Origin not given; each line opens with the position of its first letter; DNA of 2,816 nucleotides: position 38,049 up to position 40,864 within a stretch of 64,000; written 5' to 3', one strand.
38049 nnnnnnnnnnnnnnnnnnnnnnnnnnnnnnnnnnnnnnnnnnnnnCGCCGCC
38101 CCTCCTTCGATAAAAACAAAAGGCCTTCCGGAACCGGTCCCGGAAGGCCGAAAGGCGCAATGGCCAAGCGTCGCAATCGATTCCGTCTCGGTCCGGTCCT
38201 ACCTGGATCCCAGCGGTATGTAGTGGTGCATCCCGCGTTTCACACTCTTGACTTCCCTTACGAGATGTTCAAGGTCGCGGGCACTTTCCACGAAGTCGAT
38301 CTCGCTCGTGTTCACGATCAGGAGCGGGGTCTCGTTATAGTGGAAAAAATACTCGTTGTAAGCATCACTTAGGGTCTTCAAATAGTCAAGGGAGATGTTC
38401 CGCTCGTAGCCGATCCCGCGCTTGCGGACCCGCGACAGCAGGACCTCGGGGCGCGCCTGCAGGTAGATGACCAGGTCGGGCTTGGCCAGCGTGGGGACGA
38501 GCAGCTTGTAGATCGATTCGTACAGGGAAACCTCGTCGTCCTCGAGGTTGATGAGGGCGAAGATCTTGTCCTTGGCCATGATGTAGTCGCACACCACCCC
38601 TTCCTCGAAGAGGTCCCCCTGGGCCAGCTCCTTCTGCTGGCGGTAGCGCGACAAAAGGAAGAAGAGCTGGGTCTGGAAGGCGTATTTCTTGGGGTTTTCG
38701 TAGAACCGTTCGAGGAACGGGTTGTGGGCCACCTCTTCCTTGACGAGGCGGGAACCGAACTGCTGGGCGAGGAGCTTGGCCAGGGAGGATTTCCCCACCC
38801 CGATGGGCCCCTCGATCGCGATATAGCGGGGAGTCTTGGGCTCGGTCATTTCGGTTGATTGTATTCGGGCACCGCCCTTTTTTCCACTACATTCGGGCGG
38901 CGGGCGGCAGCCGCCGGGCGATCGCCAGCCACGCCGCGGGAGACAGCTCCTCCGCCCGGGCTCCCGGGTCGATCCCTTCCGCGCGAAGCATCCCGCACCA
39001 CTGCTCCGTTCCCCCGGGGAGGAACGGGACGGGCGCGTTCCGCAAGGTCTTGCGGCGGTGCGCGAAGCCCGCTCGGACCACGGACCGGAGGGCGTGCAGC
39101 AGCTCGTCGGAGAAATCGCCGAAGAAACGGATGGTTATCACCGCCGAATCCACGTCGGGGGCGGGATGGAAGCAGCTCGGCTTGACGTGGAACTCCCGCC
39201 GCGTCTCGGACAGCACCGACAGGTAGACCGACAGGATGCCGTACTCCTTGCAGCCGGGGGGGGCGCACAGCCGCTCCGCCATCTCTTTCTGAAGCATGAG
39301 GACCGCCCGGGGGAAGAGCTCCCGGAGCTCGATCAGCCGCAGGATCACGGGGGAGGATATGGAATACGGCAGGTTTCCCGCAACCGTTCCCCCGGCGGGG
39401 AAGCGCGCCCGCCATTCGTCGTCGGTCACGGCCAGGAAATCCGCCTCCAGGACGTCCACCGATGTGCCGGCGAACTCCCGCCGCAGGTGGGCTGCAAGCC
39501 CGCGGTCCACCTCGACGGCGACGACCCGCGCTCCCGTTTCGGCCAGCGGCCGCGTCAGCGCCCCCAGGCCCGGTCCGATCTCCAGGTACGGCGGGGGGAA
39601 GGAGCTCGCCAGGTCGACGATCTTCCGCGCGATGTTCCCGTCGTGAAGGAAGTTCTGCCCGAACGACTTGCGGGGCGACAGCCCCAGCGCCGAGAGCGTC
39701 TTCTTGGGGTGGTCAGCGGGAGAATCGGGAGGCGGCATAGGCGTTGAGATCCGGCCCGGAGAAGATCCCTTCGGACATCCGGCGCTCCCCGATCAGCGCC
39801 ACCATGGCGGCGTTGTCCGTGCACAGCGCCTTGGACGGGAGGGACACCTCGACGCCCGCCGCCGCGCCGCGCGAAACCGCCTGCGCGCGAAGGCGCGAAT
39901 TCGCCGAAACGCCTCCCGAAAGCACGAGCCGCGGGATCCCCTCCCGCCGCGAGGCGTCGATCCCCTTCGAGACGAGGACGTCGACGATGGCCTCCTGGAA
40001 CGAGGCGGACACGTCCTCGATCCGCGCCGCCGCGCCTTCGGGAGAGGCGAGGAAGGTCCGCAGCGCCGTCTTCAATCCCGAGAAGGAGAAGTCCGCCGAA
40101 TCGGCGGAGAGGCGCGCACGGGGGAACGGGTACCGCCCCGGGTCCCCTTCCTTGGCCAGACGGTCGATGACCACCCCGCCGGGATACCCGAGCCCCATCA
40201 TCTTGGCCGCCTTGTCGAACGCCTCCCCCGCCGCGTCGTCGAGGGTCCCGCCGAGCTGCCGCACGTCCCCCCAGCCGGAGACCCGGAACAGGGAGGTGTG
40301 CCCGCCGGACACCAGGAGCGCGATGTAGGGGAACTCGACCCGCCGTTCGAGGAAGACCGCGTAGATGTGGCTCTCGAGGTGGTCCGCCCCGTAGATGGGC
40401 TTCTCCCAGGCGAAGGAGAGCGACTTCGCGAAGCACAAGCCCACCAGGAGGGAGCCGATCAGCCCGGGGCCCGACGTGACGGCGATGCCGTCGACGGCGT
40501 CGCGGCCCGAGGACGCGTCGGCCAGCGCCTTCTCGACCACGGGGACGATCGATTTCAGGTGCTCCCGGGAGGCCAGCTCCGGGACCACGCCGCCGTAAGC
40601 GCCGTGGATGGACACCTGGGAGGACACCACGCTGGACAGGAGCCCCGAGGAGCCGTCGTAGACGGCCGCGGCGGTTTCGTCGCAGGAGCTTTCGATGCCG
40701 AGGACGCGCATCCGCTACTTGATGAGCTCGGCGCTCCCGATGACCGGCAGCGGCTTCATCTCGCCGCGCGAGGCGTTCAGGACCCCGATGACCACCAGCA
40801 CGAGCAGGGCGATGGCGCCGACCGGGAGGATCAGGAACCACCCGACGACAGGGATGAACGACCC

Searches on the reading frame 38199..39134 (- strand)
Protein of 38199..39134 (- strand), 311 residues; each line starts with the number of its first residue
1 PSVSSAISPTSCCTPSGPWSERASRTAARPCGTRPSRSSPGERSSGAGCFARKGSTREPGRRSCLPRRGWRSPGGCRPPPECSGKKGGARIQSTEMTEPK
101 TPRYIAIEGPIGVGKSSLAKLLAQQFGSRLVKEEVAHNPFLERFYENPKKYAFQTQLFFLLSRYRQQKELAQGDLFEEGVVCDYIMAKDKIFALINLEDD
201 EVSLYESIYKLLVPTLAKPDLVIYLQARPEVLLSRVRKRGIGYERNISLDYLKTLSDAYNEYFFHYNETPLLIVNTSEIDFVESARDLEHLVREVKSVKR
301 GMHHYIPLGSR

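Call 40: search_protein_families(library=pfam, proteins=[window:38199-39134:-], max_evalue=0.001)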
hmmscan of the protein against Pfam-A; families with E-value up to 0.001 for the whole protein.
window:38199-39134:- (311 aa): 5 families
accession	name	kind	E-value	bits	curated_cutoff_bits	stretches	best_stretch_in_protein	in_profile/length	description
PF01712.25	dNK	-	2.2e-46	158.6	27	1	105-297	1-200/203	Deoxynucleoside kinase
PF02223.23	Thymidylate_kin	-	3e-08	34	27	1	107-280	1-179/185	Thymidylate kinase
PF13238.12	AAA_18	-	4.8e-08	33.9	29.4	1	105-240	1-112/128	AAA domain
PF13521.12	AAA_28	-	0.00014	22.6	27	1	105-188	2-85/164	AAA domain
PF02224.24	Cytidylate_kin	-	0.00086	19.5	26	0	105-131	1-27/211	Cytidylate kinase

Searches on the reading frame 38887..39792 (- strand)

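Call 40: search_protein_families(library=pfam, proteins=[window:38887-39792:-], max_evalue=0.001)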
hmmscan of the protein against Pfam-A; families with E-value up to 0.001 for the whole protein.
window:38887-39792:- (301 aa): 3 families
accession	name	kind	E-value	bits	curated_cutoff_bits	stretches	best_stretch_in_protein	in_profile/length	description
PF00398.26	RrnaAD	-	7.8e-46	156.7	24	1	40-294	4-260/263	Ribosomal RNA adenine dimethylase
PF13649.12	Methyltransf_25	-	0.00012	23.1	27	1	70-123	2-59/97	Methyltransferase domain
PF08241.18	Methyltransf_11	-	0.00061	20.8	21.2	0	70-120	1-52/95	Methyltransferase domain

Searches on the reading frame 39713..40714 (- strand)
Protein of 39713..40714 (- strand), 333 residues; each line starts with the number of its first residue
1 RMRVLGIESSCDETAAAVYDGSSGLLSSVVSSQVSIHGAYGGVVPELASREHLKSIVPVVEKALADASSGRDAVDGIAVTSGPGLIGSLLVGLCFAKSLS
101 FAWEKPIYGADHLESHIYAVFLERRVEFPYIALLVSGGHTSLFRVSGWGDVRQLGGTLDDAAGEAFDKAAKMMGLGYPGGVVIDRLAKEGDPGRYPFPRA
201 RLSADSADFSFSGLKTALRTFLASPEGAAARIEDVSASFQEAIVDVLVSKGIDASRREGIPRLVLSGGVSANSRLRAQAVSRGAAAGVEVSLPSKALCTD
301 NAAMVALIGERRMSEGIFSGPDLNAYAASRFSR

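Call 40: search_protein_families(library=pfam, proteins=[window:39713-40714:-], max_evalue=0.001)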
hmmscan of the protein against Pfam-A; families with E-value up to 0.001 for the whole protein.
window:39713-40714:- (333 aa): 2 families
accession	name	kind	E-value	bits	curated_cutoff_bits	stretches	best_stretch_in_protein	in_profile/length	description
PF00814.31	TsaD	-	5.8e-88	295.5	24.8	1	25-306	2-263/264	tRNA N6-adenosine threonylcarbamoyltransferase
PF22521.2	HypF_C_2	-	4.9e-07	30.2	27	1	228-301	162-235/241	Carbamoyltransferase, Kae1-like Domain, second subdomain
